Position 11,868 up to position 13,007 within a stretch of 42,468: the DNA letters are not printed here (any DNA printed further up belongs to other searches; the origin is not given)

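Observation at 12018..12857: Stand-alone TIR domain fused to a receiver domain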

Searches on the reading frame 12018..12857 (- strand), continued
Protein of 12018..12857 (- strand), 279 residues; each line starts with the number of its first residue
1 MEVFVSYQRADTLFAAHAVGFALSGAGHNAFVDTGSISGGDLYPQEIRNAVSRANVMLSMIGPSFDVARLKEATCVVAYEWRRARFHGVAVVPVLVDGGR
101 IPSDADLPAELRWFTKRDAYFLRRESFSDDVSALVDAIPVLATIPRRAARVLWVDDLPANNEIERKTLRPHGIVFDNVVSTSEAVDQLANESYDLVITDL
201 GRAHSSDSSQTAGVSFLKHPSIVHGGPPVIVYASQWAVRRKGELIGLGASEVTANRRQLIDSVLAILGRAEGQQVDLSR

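Call 35: search_protein_families(library=pfam, proteins=[P0154, P0158, P0164, P0167, P0171, P0200, P0204, P0229, P0214, P0246], max_evalue=0.001)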
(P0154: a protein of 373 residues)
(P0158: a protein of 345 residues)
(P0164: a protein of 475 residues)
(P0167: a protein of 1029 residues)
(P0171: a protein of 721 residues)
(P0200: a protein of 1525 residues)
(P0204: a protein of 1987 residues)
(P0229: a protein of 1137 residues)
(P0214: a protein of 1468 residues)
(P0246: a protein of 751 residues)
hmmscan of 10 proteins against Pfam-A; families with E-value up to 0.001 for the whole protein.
P0154 (373 aa): 1 family
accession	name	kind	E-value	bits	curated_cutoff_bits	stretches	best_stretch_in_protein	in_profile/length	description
PF13676.11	TIR_2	-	8.4e-24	84.8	28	2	10-150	1-121/122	TIR domain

P0158 (345 aa): 2 families
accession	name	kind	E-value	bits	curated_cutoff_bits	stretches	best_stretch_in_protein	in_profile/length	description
PF13676.11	TIR_2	-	7.3e-22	78.6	28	2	180-287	2-98/122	TIR domain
PF01582.25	TIR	-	0.00051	20.3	21.3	0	179-247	4-71/179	TIR domain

P0164 (475 aa): 3 families
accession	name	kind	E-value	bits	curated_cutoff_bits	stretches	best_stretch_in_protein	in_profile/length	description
PF13676.11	TIR_2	-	1.1e-24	87.7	28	2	319-427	1-98/122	TIR domain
PF19955.5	EAD1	-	2.7e-09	37.8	24.2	1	8-88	2-85/90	Effector-associated domain 1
PF08937.16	ThsB_TIR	-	0.00065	20.5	21.2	0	320-424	1-98/100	Thoeris protein ThsB, TIR-like domain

P0167 (1029 aa): 11 families
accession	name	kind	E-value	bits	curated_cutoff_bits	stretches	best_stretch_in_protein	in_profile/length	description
PF13374.12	TPR_10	-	7.6e-45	150.1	27.5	4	649-689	1-41/42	Tetratricopeptide repeat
PF13424.12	TPR_12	-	2.1e-44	150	30.1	5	607-678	2-73/77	Tetratricopeptide repeat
PF13676.11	TIR_2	-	2.2e-24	86.7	28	2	712-851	1-119/122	TIR domain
PF24885.1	TPR_NPHP3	-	9.6e-12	45.2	100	1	620-690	111-181/239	Nephrocystin-3 TPR domain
PF13176.12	TPR_7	-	2.4e-09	37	27.9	0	653-678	2-29/36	Tetratricopeptide repeat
PF07719.23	TPR_2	-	8.5e-09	35.3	27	0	655-678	6-29/34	Tetratricopeptide repeat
PF13432.12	TPR_16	-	1.2e-08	35.7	32.7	1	614-678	3-59/65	Tetratricopeptide repeat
PF13428.12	TPR_14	-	1.1e-06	29.1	23.5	0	655-679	6-30/44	Tetratricopeptide repeat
PF00515.34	TPR_1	-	3e-05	24.1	27.8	0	656-677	7-28/34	Tetratricopeptide repeat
PF14559.12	TPR_19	-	4.9e-05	24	25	0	577-636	2-53/68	Tetratricopeptide repeat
PF13181.12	TPR_8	-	0.00031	21.1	25.7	0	655-677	6-28/34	Tetratricopeptide repeat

P0171 (721 aa): 2 families
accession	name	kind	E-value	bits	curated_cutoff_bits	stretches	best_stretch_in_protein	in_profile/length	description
PF03781.23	FGE-sulfatase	-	2.6e-47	162.1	23.3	1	461-717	5-254/255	Sulfatase-modifying factor enzyme 1-like domain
PF13676.11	TIR_2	-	4.8e-24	85.6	28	2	4-147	1-122/122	TIR domain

P0200 (1525 aa): 13 families
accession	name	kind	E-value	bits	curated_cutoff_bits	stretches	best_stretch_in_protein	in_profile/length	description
PF13676.11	TIR_2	-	1.1e-45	155.5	28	3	1225-1351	1-122/122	TIR domain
PF04545.22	Sigma70_r4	-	5.2e-16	58.3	24.1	1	917-970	1-50/50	Sigma-70, region 4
PF01582.25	TIR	-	1.3e-12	48.3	21.3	1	989-1059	13-83/179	TIR domain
PF24883.2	NPHP3_N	-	2.7e-10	41.1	24.8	1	612-740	14-164/164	Nephrocystin 3, N-terminal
PF13365.12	Trypsin_2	-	4.4e-09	37.6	27.6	1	21-172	1-141/144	Trypsin-like peptidase domain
PF05729.18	NACHT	-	4.6e-08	33.5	26.7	1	619-742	2-131/167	NACHT domain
PF00931.28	NB-ARC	-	1.2e-07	31.7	23.5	1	608-710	7-110/248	NB-ARC domain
PF08937.16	ThsB_TIR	-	1.4e-07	32.3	21.2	0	982-1071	1-98/100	Thoeris protein ThsB, TIR-like domain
PF13401.12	AAA_22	-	0.00037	21.2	27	0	617-716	5-101/130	AAA domain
PF13191.12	AAA_16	-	0.0005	21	32.6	0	608-714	10-146/167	AAA ATPase domain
PF00089.32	Trypsin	-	0.00059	20.1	20.6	0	14-197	19-214/220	Trypsin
PF13173.12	AAA_14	-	0.00074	20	27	0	617-661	2-42/129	AAA domain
PF20720.3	nSTAND3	-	0.00091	19.4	27.2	0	607-639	7-39/155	Novel STAND NTPase 3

P0204 (1987 aa): 36 families (the best 25 are shown)
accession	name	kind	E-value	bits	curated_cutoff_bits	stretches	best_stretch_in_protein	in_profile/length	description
PF00400.38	WD40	-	4.2e-46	153.9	27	4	1718-1756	1-39/39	WD domain, G-beta repeat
PF25174.1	Beta-prop_THOC3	-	7.9e-46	156.7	305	1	1643-1915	1-270/272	THOC3 beta-propeller domain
PF25173.1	Beta-prop_WDR3_1st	-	3.8e-39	134.7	154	3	1695-1796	38-140/184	WDR3 first beta-propeller domain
PF24814.1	WD40_Prp19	-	1.8e-33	116.3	320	2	1637-1756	84-205/281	Prp19 WD40 domain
PF25175.1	Beta-prop_WDR5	-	2.1e-31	109.7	250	2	1725-1942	49-266/296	WDR5 beta-propeller domain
PF24807.1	WD40_CDC20-Fz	-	2.4e-31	109.6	200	2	1719-1941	42-264/292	CDC20/Fizzy WD40 domain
PF24817.1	WD40_WDHD1_1st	-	1.2e-27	97.3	109.9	2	1638-1791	122-287/291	WDHD1 first WD40 domain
PF23414.1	Beta-prop_EML_2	-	5.2e-26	92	90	2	1650-1760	45-156/266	Echinoderm microtubule-associated protein second beta-propeller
PF25172.1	Beta-prop_WDR3_2nd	-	8e-24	84.8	140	2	1634-1756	165-287/293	WDR3 second beta-propeller domain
PF24105.1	Beta-prop_CAF1B_HIR1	-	1.2e-23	84.2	80.5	2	1638-1720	124-206/383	CAF1B/HIR1 beta-propeller domain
PF25047.1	Beta-prop_TEP1_2nd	-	4.2e-17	62.6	89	3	1679-1800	83-206/255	TEP-1 second beta-propeller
PF24805.1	EIF3I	-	4.6e-16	59.3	200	1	1681-1770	5-94/324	EIF3I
PF25168.1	Beta-prop_WDR36-Utp21_2nd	-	6.7e-16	59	84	1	1641-1785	154-296/335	WDR36/Utp21 second beta-propeller domain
PF25391.1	WD40_Gbeta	-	1.1e-15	57.9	150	1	1640-1756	139-254/340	G protein beta WD-40 repeat protein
PF00072.30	Response_reg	-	2.2e-15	57.2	30.2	2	778-873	1-94/111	Response regulator receiver domain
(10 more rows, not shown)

P0229 (1137 aa): 6 families
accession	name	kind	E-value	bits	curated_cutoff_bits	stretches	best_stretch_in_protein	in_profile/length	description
PF00072.30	Response_reg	-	9.8e-18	64.8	30.2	2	562-655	1-93/111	Response regulator receiver domain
PF13424.12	TPR_12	-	2.1e-09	37.9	30.1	1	852-915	10-75/77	Tetratricopeptide repeat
PF00515.34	TPR_1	-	2.4e-07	30.7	27.8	0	925-956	1-32/34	Tetratricopeptide repeat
PF07719.23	TPR_2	-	7.9e-07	29.2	27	0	925-956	1-32/34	Tetratricopeptide repeat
PF17874.7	TPR_MalT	-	9.6e-06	25.5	45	1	855-957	11-112/336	MalT-like TPR region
PF13181.12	TPR_8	-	1.8e-05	25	25.7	0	927-954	3-30/34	Tetratricopeptide repeat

P0214 (1468 aa): 1 family
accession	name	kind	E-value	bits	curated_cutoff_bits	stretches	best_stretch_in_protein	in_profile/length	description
PF13676.11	TIR_2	-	1.3e-13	52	28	1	426-534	1-98/122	TIR domain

P0246 (751 aa): 1 family
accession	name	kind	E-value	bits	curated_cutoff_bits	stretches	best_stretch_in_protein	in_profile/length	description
PF13676.11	TIR_2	-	2.8e-14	54.1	28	1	5-134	1-113/122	TIR domain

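Call 43: search_dna_similar(query=window:12018-12857:-, collection=plasmids, mode=protein, max_evalue=0.00001, max_rows=20)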
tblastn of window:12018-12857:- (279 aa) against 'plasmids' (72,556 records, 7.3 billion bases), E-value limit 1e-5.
Records with a match: 3; places in all: 3; records where one place covers at least 80% of the query: 0.
Best place of each record, by identity: <60% 3.
By first word of the organism name: Proteus 2; Paraburkholderia 1.
By predicted mobility (MOB-suite, as given by PLSDB): mobilizable 2; non-mobilizable 1.
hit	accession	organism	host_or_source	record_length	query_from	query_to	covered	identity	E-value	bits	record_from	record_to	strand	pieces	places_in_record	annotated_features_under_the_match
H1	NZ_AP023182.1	Paraburkholderia sp. PGU19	Physopelta gutta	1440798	3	150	53%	31.2%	3e-12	74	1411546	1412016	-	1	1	record has no annotation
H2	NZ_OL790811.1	Proteus mirabilis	-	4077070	140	218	28%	35.4%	6e-6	55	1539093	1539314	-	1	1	none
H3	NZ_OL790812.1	Proteus mirabilis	-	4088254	140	218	28%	35.4%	6e-6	55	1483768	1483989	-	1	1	none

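Call 44: find_encoding_contigs(protein=P0007, flank=8000, max_places=2)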
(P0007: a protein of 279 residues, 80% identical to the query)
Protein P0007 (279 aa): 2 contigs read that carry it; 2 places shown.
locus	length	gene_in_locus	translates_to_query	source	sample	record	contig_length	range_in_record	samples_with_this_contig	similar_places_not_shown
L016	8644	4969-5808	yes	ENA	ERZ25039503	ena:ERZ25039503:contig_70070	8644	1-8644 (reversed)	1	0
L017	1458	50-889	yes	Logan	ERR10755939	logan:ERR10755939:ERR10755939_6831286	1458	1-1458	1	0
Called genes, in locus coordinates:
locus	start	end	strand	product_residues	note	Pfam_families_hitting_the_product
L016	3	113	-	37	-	?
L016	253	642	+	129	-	-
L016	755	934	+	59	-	-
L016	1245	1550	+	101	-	-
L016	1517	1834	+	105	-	-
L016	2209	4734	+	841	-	PF24814:WD40_Prp19, PF25174:Beta-prop_THOC3, PF23381:Beta-prop_IFT122_1st, PF25175:Beta-prop_WDR5, PF24817:WD40_WDHD1_1st, PF25173:Beta-prop_WDR3_1st, PF24814:WD40_Prp19, PF25174:Beta-prop_THOC3, +28 more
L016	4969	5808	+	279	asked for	PF13676:TIR_2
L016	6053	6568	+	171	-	-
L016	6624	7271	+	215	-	-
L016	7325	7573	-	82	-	-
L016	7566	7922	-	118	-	-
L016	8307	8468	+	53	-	-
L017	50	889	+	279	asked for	PF13676:TIR_2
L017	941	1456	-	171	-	?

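Call 45: find_encoding_contigs(protein=P0003, flank=8000, max_places=2)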
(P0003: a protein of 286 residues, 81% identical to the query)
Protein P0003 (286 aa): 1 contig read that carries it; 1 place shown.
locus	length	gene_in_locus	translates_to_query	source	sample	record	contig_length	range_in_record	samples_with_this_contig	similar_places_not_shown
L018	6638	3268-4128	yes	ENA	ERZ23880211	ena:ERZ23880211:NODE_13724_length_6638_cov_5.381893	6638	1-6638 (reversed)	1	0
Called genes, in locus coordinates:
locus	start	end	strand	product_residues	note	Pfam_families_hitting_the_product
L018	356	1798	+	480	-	PF03050:DDE_Tnp_IS66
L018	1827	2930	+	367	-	PF12974:Phosphonate-bd (faint), PF09084:NMT1 (weak)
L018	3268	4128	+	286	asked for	PF13676:TIR_2, PF00072:Response_reg (weak)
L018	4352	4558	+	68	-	-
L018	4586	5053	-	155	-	-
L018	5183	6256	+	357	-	PF12146:Hydrolase_4 (weak), PF00561:Abhydrolase_1, PF12697:Abhydrolase_6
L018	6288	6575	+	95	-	-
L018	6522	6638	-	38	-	?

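Call 63: fold_search(model_id=the predicted structure, library=viral)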
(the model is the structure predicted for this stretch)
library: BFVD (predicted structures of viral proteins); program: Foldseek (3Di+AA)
matches with E <= 10: 709; with E <= 0.001: 3
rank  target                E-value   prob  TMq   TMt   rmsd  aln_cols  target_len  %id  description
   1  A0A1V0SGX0            2.2e-05  1.00  0.35  0.09  19.7       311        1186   12  Putative sensor histidine kinase [Hokovirus HKV1]
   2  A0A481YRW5            3.0e-05  1.00  0.32  0.17  18.9       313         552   15  Signal transduction histidine kinase [Marseillevirus LCMAC101]
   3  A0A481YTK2            3.3e-04  0.99  0.32  0.13  16.7       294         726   10  Histidine kinase [Marseillevirus LCMAC102]
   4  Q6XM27                1.6e-03  1.00  0.35  0.23   4.3       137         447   20  FirrV-1-B9 [Feldmannia irregularis virus a]
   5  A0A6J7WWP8            1.6e-03  0.99  0.35  0.42  18.2       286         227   14  TtrR Response regulator [uncultured Caudovirales phage]
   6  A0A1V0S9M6            2.1e-03  0.95  0.33  0.22  18.5       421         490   10  AIR carboxylase [Catovirus CTV1]
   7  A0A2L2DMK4            2.5e-03  0.60  0.24  0.20  19.3       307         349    7  Uncharacterized protein [Acanthamoeba polyphaga mimivirus]
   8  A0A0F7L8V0            2.6e-03  0.54  0.23  0.18  19.7       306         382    9  Glycosyl transferase [uncultured marine virus]
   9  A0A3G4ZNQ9            2.8e-03  1.00  0.35  0.40  12.2       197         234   13  CD-NTase-associated protein 12/Pycsar effector protein TIR domain-containing protein [Terrestrivirus sp.]
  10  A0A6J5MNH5            3.2e-03  0.66  0.26  0.25  19.2       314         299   13  Uncharacterized protein [uncultured Caudovirales phage]
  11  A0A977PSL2            3.2e-03  0.66  0.26  0.21  19.2       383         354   12  (no name in the UniProt tables at hand)
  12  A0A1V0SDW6            3.8e-03  0.44  0.24  0.10  21.9       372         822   10  Glycosyltransferase [Indivirus ILV1]
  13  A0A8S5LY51            6.1e-03  1.00  0.35  0.33   3.7       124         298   19  Response regulator protein [Myoviridae sp. ctrnx29]
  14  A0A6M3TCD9            6.5e-03  1.00  0.34  0.33   4.8       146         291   16  (no name in the UniProt tables at hand)
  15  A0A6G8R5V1            7.3e-03  1.00  0.35  0.45   5.6       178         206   16  NADPH-dependent oxidoreductase [Synechococcus phage S-N03]
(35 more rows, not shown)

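Call 66: list_cluster_members(proteins=[window:12018-12857:-, P0001, P0037, P0038, P0045, P0056, P0104, P0188, P0184, P0159])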
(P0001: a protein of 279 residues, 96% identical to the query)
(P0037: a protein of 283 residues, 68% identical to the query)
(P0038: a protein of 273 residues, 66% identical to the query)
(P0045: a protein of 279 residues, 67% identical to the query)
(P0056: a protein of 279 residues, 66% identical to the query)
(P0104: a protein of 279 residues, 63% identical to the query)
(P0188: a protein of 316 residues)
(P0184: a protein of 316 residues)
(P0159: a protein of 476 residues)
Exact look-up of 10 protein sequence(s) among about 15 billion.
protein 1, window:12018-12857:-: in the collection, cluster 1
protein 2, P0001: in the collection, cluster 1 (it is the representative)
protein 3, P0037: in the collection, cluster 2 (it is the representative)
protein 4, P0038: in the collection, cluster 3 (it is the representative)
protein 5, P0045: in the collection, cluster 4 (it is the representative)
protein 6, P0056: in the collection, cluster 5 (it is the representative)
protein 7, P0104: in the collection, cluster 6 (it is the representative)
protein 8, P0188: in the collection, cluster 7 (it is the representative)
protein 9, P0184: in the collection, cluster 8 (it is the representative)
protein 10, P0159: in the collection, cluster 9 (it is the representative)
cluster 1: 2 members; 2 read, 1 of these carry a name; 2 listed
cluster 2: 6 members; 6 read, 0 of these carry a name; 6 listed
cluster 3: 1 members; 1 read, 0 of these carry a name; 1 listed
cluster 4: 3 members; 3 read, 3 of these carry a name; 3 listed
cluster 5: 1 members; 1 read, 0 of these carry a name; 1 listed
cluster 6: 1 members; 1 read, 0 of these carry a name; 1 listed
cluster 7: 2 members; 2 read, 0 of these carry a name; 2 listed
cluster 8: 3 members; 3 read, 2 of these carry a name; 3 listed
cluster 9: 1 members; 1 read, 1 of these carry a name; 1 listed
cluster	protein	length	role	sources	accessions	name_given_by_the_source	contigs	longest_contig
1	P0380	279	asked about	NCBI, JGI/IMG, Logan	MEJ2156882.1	MAG: TIR domain-containing protein [Desulfobacteraceae bacterium] | hypothetical protein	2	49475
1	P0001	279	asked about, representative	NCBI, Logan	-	-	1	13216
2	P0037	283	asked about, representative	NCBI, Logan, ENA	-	-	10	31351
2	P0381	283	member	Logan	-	-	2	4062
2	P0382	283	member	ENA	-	-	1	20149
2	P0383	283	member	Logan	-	-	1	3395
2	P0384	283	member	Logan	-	-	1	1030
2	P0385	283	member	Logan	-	-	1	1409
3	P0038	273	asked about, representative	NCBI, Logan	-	-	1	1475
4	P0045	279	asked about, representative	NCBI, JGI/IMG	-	CheY-like chemotaxis protein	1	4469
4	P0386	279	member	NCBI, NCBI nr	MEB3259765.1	MAG: TIR domain-containing protein [Cyanobacteriota bacterium] | TIR domain-containing protein [Cyanobacteriota bacterium]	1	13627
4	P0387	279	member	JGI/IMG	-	CheY-like chemotaxis protein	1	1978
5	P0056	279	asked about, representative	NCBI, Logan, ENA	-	-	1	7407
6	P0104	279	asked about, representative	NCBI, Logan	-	-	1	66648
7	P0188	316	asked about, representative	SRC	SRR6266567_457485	-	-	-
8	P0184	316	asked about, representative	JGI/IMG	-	CheY-like chemotaxis protein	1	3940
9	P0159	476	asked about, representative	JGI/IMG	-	CheY-like chemotaxis protein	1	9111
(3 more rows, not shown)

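Call 68: search_protein_families(library=padloc, proteins=[L008:645-6137:+, L008:6137-7996:+, L012:6629-7906:+, L012:9117-15500:+, L016:2209-4734:+, L009:11635-12645:+, L009:14429-15481:+, L009:15474-16661:+, L007:6403-7848:-], max_evalue=0.001)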
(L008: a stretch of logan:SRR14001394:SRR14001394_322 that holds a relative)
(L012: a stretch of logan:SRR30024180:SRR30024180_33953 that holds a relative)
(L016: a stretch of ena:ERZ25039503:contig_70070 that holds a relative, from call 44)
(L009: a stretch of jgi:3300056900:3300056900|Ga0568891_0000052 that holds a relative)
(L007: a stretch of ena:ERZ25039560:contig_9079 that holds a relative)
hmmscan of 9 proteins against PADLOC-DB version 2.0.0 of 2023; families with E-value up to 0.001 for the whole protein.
L008:645-6137:+ (1830 aa): 0 families

L008:6137-7996:+ (619 aa): 0 families

L012:6629-7906:+ (425 aa): 0 families

L012:9117-15500:+ (2127 aa): 3 families
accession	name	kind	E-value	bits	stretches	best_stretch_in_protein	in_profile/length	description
PDLC00436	ThsB1|ThsB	-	2.4e-10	38.2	1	1991-2088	30-130/183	TIR-like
PDLC00423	ThsB1|ThsB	-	5.6e-07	27.4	1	2019-2110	62-153/190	TIR-like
PDLC00419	ThsB1|ThsB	-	1e-05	23.4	1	1986-2081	17-115/165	TIR-like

L016:2209-4734:+ (841 aa): 1 family
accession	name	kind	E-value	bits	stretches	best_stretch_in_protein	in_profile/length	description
PDLC02919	HEAT-ARM_XIII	-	2.8e-10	36.3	1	484-660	50-210/1972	-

L009:11635-12645:+ (336 aa): 4 families
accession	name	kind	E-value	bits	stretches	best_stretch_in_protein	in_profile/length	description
PDLC00434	ThsB1|ThsB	-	1.2e-08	32.5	1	55-122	139-205/396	TIR-like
PDLC02012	SAVED5--SAVED_TIR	-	4e-08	30.8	1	48-115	7-72/404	-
PDLC00728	Effector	-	9e-05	19.6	1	52-114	7-69/432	TIR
PDLC00727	Effector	-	0.00091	15.8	0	56-99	175-217/590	TIR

L009:14429-15481:+ (350 aa): 1 family
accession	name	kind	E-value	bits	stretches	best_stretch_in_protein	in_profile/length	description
PDLC02196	IetA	-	0.0008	16.9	0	22-56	122-156/374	-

L009:15474-16661:+ (395 aa): 0 families

L007:6403-7848:- (481 aa): 10 families
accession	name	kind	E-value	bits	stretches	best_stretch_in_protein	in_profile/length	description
PDLC04042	PD-T4-6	-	6.8e-07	27.2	1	329-403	82-162/292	-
PDLC04138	mad6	-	4.1e-05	20.7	1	364-399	167-202/659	mads_6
PDLC04053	PD-T4-6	-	0.00014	19.4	1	332-403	85-164/311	-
PDLC04055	PD-T4-6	-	0.00016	18.6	1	368-401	190-223/496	-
PDLC04048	PD-T4-6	-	0.00036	18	1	354-400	115-161/354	-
PDLC04061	PD-T4-6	-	0.00045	17.9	1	334-399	98-169/510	-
PDLC04047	PD-T4-6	-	0.00066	16.8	1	355-397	116-158/327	-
PDLC03920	MkoA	-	0.0008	15.8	1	300-401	68-176/1112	-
PDLC04054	PD-T4-6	-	0.00088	16.8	0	334-404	89-165/347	-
PDLC04052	PD-T4-6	-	0.00091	16.5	0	360-422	123-178/496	-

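Call 92: find_related_loci(query=A1, collection=viral_contigs, flank=6000)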
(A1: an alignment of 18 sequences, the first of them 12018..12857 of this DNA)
Query A1 (279 aa) in viral_contigs; peptide patterns used: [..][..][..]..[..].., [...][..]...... (x = any residue, [..] = any of these).
416 stretches matched a pattern, but none encodes a relative of the query by tblastn (E <= 1e-3).
